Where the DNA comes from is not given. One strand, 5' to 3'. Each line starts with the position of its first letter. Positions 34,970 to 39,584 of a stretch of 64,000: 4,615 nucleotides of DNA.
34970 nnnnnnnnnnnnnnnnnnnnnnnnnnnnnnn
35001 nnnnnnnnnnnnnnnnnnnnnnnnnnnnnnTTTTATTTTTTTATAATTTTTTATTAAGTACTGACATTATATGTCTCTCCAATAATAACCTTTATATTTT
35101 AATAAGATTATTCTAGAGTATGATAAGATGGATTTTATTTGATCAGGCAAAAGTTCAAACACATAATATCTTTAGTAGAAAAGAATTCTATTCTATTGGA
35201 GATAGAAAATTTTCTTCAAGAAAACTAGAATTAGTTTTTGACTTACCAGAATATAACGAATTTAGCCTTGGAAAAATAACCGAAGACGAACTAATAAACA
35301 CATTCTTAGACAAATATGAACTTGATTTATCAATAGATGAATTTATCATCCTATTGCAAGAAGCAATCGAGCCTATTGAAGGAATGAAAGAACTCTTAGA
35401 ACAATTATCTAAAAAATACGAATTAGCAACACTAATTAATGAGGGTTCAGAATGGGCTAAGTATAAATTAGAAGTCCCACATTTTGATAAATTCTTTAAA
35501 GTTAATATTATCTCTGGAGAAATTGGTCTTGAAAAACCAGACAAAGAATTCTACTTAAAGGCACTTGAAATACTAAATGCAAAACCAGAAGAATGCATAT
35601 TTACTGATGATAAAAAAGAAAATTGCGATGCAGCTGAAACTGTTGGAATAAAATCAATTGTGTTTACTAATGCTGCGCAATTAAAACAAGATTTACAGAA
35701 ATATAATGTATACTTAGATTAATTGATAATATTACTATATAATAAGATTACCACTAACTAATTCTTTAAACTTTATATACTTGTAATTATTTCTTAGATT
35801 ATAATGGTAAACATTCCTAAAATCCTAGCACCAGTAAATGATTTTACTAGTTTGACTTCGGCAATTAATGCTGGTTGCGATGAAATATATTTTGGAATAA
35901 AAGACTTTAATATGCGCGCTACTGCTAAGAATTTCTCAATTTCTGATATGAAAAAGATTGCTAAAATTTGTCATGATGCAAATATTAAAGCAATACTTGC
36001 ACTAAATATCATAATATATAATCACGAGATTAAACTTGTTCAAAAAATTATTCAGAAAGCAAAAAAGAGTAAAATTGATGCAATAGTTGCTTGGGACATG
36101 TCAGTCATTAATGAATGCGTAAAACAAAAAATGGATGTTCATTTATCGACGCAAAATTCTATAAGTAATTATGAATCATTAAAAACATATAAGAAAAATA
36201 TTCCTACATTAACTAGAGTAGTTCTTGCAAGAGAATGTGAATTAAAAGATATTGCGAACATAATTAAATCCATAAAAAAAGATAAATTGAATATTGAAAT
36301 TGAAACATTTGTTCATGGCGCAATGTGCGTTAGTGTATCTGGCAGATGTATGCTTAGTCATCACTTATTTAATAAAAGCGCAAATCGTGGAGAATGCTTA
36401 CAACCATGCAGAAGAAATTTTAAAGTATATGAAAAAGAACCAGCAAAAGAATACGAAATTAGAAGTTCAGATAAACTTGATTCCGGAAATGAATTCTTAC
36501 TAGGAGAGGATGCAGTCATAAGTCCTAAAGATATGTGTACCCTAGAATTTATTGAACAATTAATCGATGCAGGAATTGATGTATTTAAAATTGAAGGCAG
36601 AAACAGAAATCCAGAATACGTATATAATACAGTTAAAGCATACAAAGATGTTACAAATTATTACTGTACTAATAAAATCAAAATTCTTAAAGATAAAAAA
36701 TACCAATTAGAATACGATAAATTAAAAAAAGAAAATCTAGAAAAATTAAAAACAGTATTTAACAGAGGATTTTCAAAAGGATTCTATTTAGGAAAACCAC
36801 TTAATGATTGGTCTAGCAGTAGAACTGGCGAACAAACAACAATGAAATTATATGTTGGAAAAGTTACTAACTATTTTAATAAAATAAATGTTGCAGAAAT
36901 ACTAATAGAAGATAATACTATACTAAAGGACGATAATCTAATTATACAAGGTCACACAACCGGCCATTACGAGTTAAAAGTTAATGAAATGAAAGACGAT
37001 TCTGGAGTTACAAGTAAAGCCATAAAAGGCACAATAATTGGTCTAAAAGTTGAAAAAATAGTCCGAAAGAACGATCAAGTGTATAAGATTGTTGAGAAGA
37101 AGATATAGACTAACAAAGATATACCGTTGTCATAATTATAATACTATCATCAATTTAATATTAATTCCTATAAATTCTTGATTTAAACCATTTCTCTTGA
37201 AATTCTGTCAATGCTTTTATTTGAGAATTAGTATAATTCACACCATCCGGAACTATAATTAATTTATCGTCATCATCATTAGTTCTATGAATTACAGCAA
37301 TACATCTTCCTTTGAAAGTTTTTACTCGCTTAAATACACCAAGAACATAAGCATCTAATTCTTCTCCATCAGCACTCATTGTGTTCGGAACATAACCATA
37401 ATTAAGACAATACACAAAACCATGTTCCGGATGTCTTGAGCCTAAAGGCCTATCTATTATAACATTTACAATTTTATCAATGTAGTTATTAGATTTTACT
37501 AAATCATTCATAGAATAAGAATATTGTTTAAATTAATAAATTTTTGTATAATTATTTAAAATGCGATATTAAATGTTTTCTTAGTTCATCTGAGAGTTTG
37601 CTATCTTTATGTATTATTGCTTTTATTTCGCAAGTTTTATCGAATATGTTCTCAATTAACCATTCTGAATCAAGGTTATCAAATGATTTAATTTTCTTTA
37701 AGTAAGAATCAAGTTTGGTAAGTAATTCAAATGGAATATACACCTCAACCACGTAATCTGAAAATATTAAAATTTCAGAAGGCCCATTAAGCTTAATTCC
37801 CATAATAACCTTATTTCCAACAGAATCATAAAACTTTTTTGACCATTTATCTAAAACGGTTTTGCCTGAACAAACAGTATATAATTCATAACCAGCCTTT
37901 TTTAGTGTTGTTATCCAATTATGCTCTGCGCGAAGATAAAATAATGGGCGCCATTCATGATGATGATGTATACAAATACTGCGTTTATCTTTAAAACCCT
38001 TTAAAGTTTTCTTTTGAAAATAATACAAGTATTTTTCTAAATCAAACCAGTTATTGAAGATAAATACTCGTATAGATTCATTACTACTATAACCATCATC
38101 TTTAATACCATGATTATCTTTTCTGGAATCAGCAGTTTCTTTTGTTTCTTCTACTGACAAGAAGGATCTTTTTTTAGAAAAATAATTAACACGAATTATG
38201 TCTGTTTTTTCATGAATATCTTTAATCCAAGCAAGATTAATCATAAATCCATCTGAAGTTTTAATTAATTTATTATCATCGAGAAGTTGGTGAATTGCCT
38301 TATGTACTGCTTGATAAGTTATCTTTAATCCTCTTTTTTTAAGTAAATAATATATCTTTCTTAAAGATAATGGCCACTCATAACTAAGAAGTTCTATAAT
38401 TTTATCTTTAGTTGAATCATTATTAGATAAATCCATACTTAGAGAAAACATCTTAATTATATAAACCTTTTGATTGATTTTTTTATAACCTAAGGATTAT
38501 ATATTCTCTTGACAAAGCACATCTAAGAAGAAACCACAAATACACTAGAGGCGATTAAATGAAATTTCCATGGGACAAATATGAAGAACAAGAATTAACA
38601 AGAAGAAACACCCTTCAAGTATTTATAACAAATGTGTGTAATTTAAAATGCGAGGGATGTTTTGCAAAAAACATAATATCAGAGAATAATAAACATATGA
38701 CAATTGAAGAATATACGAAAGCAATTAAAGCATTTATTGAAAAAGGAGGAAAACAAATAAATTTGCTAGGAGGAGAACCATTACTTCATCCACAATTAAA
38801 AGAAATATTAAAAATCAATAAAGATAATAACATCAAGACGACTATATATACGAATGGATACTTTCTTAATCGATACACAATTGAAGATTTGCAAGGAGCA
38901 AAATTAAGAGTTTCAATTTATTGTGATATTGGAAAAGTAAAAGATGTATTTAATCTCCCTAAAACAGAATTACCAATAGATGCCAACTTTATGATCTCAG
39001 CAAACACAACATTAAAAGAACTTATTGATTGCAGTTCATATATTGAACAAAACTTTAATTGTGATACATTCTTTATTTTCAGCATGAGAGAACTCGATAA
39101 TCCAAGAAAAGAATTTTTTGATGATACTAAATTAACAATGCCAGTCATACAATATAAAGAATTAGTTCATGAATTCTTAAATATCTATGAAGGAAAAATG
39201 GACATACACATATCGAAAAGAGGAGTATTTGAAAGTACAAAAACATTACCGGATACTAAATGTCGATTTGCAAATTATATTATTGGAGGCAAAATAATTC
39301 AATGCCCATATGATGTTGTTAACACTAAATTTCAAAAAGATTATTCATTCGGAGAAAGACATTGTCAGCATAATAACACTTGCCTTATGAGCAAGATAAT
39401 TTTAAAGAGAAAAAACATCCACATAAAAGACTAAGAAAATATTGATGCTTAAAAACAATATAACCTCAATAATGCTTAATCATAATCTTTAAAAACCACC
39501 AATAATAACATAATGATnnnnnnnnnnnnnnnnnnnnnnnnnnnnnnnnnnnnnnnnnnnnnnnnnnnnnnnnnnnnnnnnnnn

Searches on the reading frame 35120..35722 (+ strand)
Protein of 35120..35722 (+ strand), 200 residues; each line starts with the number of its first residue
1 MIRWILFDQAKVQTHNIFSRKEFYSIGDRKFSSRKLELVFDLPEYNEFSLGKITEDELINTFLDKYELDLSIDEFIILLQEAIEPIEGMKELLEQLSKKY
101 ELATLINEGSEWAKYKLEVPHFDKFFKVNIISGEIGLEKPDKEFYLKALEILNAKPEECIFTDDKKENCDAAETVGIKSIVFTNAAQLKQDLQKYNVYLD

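Call 3: search_protein_families(library=pfam, proteins=[window:35120-35722:+], max_evalue=0.01)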
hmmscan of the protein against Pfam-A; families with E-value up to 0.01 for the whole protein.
window:35120-35722:+ (200 aa): 4 families
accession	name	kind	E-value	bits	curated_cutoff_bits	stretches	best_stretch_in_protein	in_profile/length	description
PF13419.12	HAD_2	-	2.4e-17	64.1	23.8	1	56-181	59-177/178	Haloacid dehalogenase-like hydrolase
PF00702.32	Hydrolase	-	4.5e-12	47.2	26.4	1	72-176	86-191/191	haloacid dehalogenase-like hydrolase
PF03031.24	NIF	-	9.6e-06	25.8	21.8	1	88-195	42-146/160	NLI interacting factor-like phosphatase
PF13242.12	Hydrolase_like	-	0.00087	19.6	22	1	138-195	3-61/75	HAD-hyrolase-like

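Call 4: search_protein_families(library=ncbifam, proteins=[window:35120-35722:+], max_evalue=0.01)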
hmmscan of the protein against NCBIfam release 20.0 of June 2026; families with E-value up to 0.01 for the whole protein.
window:35120-35722:+ (200 aa): 29 families (the best 25 are shown)
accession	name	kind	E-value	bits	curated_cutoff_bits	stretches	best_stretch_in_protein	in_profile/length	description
TIGR02253.1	CTE7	subfamily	8.4e-17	61.7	169.75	1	79-193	88-204/221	TIGR02253 family HAD-type hydrolase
TIGR02247.1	HAD-1A3-hyp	subfamily_domain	1.4e-16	60.8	125.4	1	46-194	50-207/211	epoxide hydrolase N-terminal domain-like phosphatase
TIGR02254.1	YjjG_YfnB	equivalog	1.1e-15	57.8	159.9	1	16-189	25-203/223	YjjG family noncanonical pyrimidine nucleotidase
TIGR01509.1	HAD-SF-IA-v3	subfamily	1.5e-12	48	29.4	1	81-181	62-153/154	HAD-IA family hydrolase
NF006991.0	PRK09456.1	equivalog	2.8e-11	43.5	295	1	45-188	44-190/199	glucose-1-phosphatase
NF006976.0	PRK09449.1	equivalog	3.2e-11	43.2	183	1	73-183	84-196/225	pyrimidine 5'-nucleotidase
NF009804.0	PRK13288.1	equivalog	6.2e-10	38.9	218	1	81-196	79-195/215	pyrophosphatase PpaX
TIGR02252.1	DREG-2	subfamily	1.5e-08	34.7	155.2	1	86-180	107-202/203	HAD hydrolase, REG-2-like, family IA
TIGR02009.1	PGMB-YQAB-SF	subfamily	2.1e-08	34.6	153.35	1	80-181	85-185/186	beta-phosphoglucomutase family hydrolase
TIGR01993.1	Pyr-5-nucltdase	equivalog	9.2e-08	32.1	142.9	1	83-181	83-182/183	pyrimidine 5'-nucleotidase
TIGR01990.1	bPGM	equivalog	1.2e-07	31.9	189.4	1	86-180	91-184/187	beta-phosphoglucomutase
TIGR01449.2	PGP_bact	equivalog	2.8e-07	30.3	180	1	83-185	84-187/213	phosphoglycolate phosphatase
NF052576.1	PymNtasePynAStpc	equivalog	1.1e-06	28.4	350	1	77-181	92-199/229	pyrimidine 5'-nucleotidase PynA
NF007854.0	PRK10563.1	equivalog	4e-06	26.7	211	1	73-184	77-187/221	6-phosphogluconate phosphatase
NF046057.1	bifunc_MtlD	equivalog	5.4e-06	25.1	800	1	87-192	95-201/683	bifunctional mannitol-1-phosphate dehydrogenase/phosphatase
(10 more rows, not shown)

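Call 85: search_protein_families(library=padloc, proteins=[window:35120-35719:+], max_evalue=0.01)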
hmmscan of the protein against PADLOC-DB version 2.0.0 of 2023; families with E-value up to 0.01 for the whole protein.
window:35120-35719:+ (200 aa): 0 families

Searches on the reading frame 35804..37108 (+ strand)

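Call 3: search_protein_families(library=pfam, proteins=[window:35804-37108:+], max_evalue=0.01)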
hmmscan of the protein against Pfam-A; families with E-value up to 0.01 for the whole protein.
window:35804-37108:+ (434 aa): 1 family
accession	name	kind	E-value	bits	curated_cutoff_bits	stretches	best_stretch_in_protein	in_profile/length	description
PF01136.24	Peptidase_U32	-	2.6e-67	227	22.4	1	77-332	2-231/233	Peptidase family U32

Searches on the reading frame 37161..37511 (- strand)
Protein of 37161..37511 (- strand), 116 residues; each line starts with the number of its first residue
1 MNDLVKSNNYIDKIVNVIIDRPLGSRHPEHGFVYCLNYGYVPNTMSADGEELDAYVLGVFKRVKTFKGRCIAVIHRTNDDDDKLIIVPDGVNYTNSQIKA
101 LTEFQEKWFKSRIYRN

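Call 3: search_protein_families(library=pfam, proteins=[window:37161-37511:-], max_evalue=0.01)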
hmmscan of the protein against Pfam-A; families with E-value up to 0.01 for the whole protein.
window:37161-37511:- (116 aa): 1 family
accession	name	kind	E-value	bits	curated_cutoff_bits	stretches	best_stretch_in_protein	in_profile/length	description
PF00719.24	Pyrophosphatase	-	2.1e-10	41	23.5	1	31-110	31-113/153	Inorganic pyrophosphatase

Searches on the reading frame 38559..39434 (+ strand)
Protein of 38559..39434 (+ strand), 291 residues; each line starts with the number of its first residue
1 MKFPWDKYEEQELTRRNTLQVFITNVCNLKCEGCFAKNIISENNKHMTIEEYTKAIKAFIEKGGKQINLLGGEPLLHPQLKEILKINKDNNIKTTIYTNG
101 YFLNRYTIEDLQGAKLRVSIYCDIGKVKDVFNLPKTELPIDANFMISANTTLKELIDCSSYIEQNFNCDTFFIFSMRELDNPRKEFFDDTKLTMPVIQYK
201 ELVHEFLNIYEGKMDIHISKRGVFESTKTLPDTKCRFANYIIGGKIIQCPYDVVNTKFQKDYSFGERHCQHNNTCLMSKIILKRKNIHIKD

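Call 3: search_protein_families(library=pfam, proteins=[window:38559-39434:+], max_evalue=0.01)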
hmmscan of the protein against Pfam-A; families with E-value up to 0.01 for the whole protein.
window:38559-39434:+ (291 aa): 2 families
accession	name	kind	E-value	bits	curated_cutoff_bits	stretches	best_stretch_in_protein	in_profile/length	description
PF04055.27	Radical_SAM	-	3e-16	60.5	29.5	1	22-123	2-110/166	Radical SAM superfamily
PF13353.11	Fer4_12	-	1.1e-10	42.4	22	1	24-109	12-100/137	4Fe-4S single cluster domain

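Call 4: search_protein_families(library=ncbifam, proteins=[window:38559-39434:+], max_evalue=0.01)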
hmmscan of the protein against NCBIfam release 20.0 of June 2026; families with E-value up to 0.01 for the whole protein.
window:38559-39434:+ (291 aa): 63 families (the best 25 are shown)
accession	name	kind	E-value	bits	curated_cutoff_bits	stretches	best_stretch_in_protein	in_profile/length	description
NF038283.1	viperin_w_prok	equivalog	2.8e-17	62.8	180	1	21-113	6-105/281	viperin family antiviral radical SAM protein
TIGR02666.1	moaA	equivalog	1.4e-16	60.4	284.05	1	17-116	10-115/336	GTP 3',8-cyclase MoaA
TIGR04317.1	W_rSAM_matur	equivalog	3.5e-15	56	380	1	18-114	5-101/349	tungsten cofactor oxidoreductase radical SAM maturase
TIGR02668.1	moaA_archaeal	equivalog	1.5e-14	53.7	325.25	1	18-118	11-112/303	GTP 3',8-cyclase MoaA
NF001199.0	PRK00164.2-1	equivalog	2.1e-13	50.1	231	1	17-118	12-114/308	GTP 3',8-cyclase MoaA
TIGR04251.1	SCM_rSAM_ScmF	equivalog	5.2e-13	49.1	400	1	17-114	4-104/353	SynChlorMet cassette radical SAM/SPASM protein ScmF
TIGR04054.1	rSAM_NirJ1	equivalog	1.6e-12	46.8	650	1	23-131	42-152/387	putative heme d1 biosynthesis radical SAM protein NirJ1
TIGR04347.1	pseudo_SAM_Halo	equivalog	8.6e-11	41.7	525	1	14-117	35-138/390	TIGR04347 family pseudo-SAM/SPASM protein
TIGR04303.1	GeoRSP_rSAM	equivalog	1.5e-10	41.2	400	1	18-131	6-119/325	GeoRSP system radical SAM/SPASM protein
NF047865.1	rSAM_PapB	equivalog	1.6e-10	40.8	340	1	18-123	4-120/330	PapB family radical SAM/SPASM ranthipeptide maturase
NF049973.1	radical_Rv1681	equivalog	1.7e-10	40.4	380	1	22-112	77-166/326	Rv1681 family radical SAM protein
NF045646.2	rSAM_Se_TrsS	equivalog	3.4e-10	39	490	1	21-104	90-174/441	radical SAM (seleno)protein TrsS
NF050035.1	rSAM_WgK_link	exception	5e-10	38.9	650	1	19-116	11-109/367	radical SAM/SPASM peptide maturase WgkB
TIGR04546.1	rSAM_ahbC_deAc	equivalog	9e-10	37.9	650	1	22-116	44-138/390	12,18-didecarboxysiroheme deacetylase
TIGR04080.1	rSAM_pep_cyc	equivalog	2e-09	36.7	500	1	19-113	109-201/440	KxxxW cyclic peptide radical SAM maturase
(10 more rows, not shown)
